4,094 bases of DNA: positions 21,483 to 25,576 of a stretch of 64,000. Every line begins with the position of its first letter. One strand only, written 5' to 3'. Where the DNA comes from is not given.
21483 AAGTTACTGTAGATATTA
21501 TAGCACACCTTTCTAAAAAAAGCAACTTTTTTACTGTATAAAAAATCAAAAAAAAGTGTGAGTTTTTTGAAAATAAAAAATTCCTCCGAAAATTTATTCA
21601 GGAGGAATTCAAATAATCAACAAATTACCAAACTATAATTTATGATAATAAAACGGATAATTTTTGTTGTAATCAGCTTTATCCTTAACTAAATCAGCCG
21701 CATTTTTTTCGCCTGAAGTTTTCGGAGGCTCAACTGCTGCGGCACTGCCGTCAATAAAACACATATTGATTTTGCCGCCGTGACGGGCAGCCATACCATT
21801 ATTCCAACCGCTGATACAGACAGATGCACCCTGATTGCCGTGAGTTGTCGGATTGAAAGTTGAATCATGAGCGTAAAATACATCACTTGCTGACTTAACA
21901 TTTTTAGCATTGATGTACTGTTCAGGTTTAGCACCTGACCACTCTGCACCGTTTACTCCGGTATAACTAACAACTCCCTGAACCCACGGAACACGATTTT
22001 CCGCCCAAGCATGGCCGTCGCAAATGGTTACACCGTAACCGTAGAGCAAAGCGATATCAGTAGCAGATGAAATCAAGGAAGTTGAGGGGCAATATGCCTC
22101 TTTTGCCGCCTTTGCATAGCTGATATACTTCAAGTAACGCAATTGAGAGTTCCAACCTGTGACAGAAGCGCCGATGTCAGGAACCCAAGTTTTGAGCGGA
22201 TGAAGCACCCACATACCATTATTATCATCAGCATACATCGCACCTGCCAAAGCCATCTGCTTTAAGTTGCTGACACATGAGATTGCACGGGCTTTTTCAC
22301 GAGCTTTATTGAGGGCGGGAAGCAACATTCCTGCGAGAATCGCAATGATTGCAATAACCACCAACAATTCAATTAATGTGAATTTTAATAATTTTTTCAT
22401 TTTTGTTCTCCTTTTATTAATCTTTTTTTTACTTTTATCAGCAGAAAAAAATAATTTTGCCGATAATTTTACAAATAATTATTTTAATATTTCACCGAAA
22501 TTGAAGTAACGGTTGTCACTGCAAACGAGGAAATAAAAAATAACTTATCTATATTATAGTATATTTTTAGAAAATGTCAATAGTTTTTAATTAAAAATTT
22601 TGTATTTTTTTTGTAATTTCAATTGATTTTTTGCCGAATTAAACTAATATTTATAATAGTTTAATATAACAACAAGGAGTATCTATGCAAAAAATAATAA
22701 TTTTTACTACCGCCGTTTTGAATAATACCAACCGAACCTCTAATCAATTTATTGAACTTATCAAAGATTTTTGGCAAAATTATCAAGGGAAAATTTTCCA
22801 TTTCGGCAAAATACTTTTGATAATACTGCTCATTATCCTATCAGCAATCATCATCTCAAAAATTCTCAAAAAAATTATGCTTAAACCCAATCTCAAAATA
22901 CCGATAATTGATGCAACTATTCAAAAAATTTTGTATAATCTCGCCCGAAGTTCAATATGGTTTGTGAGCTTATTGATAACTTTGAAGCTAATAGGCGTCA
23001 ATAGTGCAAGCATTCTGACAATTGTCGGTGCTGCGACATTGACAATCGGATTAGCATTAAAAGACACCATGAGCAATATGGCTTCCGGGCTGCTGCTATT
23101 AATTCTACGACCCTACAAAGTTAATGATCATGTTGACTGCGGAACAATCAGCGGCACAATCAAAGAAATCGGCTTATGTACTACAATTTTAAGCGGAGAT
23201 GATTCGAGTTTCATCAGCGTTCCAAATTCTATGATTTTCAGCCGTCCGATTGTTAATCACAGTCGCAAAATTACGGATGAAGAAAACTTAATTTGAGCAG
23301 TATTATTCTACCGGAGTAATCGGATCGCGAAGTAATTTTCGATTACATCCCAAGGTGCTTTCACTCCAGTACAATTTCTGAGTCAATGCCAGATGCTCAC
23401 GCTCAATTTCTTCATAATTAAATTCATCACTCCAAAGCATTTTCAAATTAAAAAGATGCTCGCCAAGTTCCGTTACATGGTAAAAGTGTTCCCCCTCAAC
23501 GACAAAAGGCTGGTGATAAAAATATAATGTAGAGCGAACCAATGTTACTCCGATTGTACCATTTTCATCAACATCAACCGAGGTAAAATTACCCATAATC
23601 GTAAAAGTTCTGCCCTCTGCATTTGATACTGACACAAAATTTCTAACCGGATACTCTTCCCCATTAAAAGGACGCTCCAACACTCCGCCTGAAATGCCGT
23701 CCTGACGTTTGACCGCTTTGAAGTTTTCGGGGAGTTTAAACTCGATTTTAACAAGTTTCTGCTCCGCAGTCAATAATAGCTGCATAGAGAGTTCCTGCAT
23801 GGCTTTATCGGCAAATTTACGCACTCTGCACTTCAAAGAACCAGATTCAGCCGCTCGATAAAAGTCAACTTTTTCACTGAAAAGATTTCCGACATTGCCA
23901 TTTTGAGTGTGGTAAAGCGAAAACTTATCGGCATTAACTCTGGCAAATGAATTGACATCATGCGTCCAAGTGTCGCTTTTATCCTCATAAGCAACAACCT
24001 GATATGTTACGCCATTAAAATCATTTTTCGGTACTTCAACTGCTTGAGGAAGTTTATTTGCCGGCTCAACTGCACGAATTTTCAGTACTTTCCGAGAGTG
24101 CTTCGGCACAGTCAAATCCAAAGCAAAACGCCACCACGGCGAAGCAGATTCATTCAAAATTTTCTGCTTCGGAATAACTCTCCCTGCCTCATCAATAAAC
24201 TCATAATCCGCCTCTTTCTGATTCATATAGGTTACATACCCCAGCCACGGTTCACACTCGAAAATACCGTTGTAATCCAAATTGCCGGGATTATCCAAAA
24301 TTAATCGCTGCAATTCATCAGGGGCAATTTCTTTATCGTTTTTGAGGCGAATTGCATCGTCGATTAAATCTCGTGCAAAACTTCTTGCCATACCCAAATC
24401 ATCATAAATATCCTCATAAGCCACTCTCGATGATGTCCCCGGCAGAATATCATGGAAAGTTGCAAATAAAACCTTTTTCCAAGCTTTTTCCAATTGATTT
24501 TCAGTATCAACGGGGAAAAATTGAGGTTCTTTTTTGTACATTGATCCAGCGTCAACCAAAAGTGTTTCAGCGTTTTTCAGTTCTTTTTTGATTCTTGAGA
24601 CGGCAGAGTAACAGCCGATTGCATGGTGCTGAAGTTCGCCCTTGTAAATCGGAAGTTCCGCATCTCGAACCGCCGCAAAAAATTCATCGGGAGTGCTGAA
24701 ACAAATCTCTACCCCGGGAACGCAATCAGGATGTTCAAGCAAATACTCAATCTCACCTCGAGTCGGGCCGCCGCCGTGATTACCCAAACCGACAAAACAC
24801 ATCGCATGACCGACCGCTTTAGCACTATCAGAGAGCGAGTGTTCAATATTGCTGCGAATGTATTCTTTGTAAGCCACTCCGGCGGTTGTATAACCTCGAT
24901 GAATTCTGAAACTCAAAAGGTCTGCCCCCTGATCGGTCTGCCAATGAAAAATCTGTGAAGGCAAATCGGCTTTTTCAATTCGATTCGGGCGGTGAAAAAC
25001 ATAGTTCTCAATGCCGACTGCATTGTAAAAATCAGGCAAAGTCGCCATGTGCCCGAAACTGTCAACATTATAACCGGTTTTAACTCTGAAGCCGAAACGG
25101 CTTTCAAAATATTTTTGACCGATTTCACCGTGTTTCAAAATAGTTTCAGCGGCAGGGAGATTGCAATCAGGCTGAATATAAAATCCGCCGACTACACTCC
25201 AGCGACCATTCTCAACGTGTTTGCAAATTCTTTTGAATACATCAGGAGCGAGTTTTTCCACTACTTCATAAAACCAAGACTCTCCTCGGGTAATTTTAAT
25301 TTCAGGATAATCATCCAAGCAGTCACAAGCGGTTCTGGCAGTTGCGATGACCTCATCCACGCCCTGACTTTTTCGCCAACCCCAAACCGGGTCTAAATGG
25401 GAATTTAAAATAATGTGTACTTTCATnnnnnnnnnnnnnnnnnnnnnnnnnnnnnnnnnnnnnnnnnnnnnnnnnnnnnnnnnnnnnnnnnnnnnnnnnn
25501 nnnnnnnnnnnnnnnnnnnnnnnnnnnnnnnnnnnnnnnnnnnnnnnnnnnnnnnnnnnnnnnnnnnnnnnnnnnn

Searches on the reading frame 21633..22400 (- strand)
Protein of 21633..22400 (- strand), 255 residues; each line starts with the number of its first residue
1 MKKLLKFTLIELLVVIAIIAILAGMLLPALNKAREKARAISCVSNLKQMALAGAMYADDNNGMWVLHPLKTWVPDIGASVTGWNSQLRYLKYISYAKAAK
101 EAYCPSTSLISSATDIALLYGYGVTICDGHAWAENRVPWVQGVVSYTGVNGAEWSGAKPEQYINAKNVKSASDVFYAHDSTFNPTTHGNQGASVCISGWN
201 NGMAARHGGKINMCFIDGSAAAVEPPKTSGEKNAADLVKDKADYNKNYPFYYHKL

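Call 10: search_protein_families(library=pfam, proteins=[window:21633-22400:-])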
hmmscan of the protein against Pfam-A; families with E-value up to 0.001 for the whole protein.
window:21633-22400:- (255 aa): 2 families
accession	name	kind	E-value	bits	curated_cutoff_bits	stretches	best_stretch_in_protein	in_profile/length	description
PF07596.16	SBP_bac_10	-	1.9e-09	38.4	23.3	1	32-61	2-31/268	Protein of unknown function (DUF1559)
PF07963.17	N_methyl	-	0.00018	21.4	21.2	1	7-27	7-27/27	Prokaryotic N-terminal methylation motif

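Call 50: list_cluster_members(proteins=[P0187, P0188, P0189, window:21633-22400:-, window:40484-41266:-, P0190, P0017, P0078, P0065, P0059])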
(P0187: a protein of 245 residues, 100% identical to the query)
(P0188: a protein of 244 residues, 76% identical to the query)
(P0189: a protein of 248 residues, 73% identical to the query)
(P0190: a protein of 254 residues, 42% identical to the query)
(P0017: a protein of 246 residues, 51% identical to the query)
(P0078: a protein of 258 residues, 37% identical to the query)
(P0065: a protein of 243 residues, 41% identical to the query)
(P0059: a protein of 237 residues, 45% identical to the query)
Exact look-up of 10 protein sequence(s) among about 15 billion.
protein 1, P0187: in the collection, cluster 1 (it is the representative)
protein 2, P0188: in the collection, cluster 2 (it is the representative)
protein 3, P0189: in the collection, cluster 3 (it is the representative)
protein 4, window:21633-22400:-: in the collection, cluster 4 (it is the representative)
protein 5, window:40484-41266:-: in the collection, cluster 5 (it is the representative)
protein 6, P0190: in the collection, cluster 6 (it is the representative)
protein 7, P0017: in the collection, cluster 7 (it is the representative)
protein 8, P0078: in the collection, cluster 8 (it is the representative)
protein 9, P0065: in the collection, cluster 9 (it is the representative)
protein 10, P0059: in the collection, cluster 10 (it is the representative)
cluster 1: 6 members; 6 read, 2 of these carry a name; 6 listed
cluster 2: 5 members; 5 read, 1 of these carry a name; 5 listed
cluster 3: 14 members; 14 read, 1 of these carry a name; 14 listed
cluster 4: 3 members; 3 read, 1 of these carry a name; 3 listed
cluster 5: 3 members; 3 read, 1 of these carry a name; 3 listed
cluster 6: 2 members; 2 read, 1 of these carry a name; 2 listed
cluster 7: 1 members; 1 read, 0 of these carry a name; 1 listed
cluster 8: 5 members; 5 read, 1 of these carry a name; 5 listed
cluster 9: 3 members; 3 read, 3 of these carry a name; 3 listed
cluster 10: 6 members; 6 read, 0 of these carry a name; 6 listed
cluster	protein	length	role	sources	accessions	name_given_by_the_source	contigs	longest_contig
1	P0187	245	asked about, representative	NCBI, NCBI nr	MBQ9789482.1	MAG: prepilin-type N-terminal cleavage/methylation domain-containing protein ... | prepilin-type N-terminal cleavage/methylation domain-containing protein [Lentisphaeria ...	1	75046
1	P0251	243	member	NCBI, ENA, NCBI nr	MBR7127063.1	MAG: prepilin-type N-terminal cleavage/methylation domain-containing protein ... | prepilin-type N-terminal cleavage/methylation domain-containing protein [Lentisphaeria ...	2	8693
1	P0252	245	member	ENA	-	-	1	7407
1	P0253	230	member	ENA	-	-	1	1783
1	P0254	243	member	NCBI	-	-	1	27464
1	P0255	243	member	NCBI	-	-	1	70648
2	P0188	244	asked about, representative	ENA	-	-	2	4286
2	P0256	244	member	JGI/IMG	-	prepilin-type processing-associated H-X9-DG protein/prepilin-type N-terminal ...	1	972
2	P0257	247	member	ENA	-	-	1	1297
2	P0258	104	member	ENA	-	-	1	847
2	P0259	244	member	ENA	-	-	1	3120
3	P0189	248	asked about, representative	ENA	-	-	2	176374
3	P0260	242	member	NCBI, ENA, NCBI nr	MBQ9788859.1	MAG: hypothetical protein IJW31_04600 [Lentisphaeria bacterium] | hypothetical protein [Lentisphaeria bacterium]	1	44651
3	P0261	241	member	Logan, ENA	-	-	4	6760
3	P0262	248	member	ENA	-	-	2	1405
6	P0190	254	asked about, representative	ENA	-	-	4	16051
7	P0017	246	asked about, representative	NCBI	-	-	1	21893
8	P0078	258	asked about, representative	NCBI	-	-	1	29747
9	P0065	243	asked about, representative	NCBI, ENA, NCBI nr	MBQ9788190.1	MAG: prepilin-type N-terminal cleavage/methylation domain-containing protein ... | prepilin-type N-terminal cleavage/methylation domain-containing protein [Lentisphaeria ...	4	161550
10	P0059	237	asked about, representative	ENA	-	-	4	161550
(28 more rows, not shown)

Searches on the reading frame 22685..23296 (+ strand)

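Call 10: search_protein_families(library=pfam, proteins=[window:22685-23296:+])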
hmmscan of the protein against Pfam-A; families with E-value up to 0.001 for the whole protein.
window:22685-23296:+ (203 aa): 2 families
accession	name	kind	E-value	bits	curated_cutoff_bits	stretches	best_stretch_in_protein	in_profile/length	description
PF00924.24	MS_channel_2nd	-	3.9e-18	65.8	20.2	1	127-194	1-68/68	Mechanosensitive ion channel, beta-domain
PF21088.3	MS_channel_1st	-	3.7e-06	27.2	23.1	1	90-126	6-42/42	Mechanosensitive ion channel, transmembrane helices 2/3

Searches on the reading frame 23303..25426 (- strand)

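Call 58: search_protein_families(library=pfam, proteins=[window:23303-25426:-])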
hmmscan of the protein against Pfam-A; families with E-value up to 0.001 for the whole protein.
window:23303-25426:- (707 aa): 3 families
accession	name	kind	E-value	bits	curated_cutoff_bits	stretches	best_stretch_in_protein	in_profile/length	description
PF01074.27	Glyco_hydro_38N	-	3.9e-45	154.8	25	1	2-255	1-257/270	Glycosyl hydrolases family 38 N-terminal domain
PF09261.16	Alpha-mann_mid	-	2e-12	47.5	31.1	1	271-360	5-94/96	Alpha mannosidase middle domain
PF07748.19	Glyco_hydro_38C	-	8.3e-06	26.6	25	1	475-635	36-202/206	Glycosyl hydrolases family 38 C-terminal domain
